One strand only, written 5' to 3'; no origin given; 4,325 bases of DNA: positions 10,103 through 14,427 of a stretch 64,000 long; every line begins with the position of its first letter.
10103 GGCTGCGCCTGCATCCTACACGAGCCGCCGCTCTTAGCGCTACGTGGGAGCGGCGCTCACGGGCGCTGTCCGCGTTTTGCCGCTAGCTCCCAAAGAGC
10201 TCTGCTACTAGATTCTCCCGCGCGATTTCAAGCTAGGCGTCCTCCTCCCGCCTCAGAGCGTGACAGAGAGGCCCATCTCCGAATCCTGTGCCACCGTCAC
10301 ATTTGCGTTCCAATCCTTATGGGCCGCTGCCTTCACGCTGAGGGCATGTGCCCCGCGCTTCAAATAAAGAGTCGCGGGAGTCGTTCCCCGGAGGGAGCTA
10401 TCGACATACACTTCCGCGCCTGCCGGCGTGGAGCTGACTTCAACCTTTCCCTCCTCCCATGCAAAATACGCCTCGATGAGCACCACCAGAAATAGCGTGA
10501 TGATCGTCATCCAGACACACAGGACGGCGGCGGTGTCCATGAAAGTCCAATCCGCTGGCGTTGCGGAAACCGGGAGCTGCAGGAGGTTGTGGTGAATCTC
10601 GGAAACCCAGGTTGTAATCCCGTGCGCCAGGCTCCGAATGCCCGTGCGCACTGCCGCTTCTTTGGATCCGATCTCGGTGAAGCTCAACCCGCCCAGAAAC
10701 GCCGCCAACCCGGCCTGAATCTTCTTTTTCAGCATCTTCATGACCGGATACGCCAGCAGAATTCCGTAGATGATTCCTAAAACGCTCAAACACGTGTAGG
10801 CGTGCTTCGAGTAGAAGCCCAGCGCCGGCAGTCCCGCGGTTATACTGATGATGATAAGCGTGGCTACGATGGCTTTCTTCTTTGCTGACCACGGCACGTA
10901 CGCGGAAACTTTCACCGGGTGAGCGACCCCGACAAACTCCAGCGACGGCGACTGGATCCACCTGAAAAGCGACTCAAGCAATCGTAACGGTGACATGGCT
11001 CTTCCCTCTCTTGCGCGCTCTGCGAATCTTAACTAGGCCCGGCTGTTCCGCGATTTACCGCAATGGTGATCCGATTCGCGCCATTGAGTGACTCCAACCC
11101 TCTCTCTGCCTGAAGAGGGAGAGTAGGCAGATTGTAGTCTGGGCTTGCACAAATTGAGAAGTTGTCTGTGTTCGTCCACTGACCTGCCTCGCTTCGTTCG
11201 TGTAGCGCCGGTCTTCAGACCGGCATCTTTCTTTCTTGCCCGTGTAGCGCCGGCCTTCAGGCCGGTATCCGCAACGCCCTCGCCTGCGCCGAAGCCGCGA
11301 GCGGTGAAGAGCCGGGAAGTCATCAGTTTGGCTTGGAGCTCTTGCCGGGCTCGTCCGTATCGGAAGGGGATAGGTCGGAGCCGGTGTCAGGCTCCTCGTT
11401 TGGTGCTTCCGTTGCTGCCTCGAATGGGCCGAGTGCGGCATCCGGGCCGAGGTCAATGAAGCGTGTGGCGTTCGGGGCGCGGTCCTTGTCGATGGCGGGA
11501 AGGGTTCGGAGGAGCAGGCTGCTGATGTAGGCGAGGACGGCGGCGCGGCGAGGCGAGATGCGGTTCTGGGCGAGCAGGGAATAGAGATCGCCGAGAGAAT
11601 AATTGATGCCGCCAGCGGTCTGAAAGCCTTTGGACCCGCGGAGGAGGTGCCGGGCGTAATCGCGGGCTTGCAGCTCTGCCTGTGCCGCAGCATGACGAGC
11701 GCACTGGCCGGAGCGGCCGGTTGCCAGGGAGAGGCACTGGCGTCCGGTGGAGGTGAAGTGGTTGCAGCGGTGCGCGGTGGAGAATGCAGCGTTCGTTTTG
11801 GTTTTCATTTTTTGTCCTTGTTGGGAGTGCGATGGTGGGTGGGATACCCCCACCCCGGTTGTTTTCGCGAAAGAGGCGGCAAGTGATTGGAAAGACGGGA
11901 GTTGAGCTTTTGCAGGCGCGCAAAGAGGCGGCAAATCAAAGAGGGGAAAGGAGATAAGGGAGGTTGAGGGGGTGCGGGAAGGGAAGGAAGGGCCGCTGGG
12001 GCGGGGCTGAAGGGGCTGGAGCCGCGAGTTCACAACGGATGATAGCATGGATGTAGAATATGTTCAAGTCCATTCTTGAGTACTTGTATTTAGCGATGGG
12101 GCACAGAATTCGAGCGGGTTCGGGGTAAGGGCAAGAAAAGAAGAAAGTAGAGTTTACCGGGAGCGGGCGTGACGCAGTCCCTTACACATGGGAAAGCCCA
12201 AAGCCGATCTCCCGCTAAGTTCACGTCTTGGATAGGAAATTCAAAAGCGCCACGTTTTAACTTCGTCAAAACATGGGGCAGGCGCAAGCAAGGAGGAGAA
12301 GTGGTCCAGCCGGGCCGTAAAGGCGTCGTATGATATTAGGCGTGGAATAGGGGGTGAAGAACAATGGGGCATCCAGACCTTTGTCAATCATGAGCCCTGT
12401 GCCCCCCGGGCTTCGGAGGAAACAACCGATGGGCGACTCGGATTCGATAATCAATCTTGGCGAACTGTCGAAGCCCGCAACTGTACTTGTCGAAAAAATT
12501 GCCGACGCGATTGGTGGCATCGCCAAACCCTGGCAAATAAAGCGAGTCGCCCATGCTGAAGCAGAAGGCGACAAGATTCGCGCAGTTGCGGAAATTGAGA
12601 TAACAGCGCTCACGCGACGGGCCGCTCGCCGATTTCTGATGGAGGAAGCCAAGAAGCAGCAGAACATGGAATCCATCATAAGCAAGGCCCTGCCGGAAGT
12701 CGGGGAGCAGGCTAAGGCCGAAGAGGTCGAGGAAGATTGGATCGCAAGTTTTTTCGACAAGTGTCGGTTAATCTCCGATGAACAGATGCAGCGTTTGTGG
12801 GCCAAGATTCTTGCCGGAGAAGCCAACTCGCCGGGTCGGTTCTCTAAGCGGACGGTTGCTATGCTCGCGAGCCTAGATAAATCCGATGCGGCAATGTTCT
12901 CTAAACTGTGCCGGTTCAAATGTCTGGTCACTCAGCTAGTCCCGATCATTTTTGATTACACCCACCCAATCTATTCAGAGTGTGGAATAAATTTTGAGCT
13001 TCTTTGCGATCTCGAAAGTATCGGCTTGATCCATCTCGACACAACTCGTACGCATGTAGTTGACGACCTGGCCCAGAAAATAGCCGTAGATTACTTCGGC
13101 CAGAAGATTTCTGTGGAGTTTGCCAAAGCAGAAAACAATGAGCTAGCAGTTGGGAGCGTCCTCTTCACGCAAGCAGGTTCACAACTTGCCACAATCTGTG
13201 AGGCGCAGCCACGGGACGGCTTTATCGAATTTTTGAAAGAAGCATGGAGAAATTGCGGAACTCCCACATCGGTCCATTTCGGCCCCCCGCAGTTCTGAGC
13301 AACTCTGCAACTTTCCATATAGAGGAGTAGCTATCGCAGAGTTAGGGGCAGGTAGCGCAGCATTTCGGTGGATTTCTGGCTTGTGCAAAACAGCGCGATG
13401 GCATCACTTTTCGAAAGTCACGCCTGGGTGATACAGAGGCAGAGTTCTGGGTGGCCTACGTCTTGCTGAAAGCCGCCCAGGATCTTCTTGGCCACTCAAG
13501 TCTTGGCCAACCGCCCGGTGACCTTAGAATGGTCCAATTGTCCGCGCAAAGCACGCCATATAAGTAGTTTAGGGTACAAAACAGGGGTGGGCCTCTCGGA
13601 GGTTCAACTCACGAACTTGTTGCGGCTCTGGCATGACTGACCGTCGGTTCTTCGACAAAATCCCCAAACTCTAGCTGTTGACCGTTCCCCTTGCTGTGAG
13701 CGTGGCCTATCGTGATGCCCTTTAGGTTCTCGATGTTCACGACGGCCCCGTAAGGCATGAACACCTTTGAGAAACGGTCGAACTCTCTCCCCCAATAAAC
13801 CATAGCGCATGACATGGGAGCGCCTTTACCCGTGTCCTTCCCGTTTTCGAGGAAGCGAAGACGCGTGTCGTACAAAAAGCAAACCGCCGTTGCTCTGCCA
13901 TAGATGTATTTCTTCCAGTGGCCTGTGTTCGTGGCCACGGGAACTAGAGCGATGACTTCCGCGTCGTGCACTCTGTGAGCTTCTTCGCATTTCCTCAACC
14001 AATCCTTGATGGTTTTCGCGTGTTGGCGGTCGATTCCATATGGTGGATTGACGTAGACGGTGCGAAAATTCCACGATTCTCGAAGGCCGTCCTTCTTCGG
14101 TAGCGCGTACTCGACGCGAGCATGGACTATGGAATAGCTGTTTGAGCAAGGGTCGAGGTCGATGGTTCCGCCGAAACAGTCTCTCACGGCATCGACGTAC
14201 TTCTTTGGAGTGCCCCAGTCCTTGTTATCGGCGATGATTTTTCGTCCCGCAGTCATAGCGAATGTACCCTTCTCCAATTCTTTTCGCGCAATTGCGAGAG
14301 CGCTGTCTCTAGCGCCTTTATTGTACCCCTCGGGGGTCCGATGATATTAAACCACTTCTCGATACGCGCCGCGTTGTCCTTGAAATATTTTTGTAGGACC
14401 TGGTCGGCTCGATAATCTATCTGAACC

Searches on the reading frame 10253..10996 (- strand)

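Call 109: search_protein_families(library=pfam, max_evalue=0.001, proteins=[window:10253-10996:-])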
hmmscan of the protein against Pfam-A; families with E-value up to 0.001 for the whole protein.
window:10253-10996:- (247 aa): 1 family
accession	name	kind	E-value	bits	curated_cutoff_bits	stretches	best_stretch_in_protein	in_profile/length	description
PF08308.17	PEGA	-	3.2e-13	49.8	20.8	1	183-247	2-67/71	PEGA domain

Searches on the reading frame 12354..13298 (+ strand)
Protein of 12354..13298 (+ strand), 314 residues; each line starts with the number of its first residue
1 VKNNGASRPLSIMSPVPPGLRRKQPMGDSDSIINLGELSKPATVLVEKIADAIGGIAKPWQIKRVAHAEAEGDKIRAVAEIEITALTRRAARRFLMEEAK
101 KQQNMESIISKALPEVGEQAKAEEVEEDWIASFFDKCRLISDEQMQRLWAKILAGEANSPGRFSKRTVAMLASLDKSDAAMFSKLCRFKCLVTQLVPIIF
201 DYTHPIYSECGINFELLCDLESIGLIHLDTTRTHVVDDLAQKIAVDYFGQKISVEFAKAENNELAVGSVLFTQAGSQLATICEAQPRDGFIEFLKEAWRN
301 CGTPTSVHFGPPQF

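Call 109: search_protein_families(library=pfam, max_evalue=0.001, proteins=[window:12354-13298:+])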
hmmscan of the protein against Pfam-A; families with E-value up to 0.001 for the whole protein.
window:12354-13298:+ (314 aa): 1 family
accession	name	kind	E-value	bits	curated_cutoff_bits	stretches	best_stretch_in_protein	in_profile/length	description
PF10987.13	DUF2806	-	1e-40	140.4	24.5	1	89-294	2-220/221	Protein of unknown function (DUF2806)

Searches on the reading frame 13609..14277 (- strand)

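Call 109: search_protein_families(library=pfam, max_evalue=0.001, proteins=[window:13609-14277:-])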
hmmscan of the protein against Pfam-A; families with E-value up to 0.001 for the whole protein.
window:13609-14277:- (222 aa): 1 family
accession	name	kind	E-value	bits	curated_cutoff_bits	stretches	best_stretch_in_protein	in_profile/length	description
PF05869.16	Dam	-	1.8e-15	57.5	28.1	1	19-183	10-160/169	DNA N-6-adenine-methyltransferase (Dam)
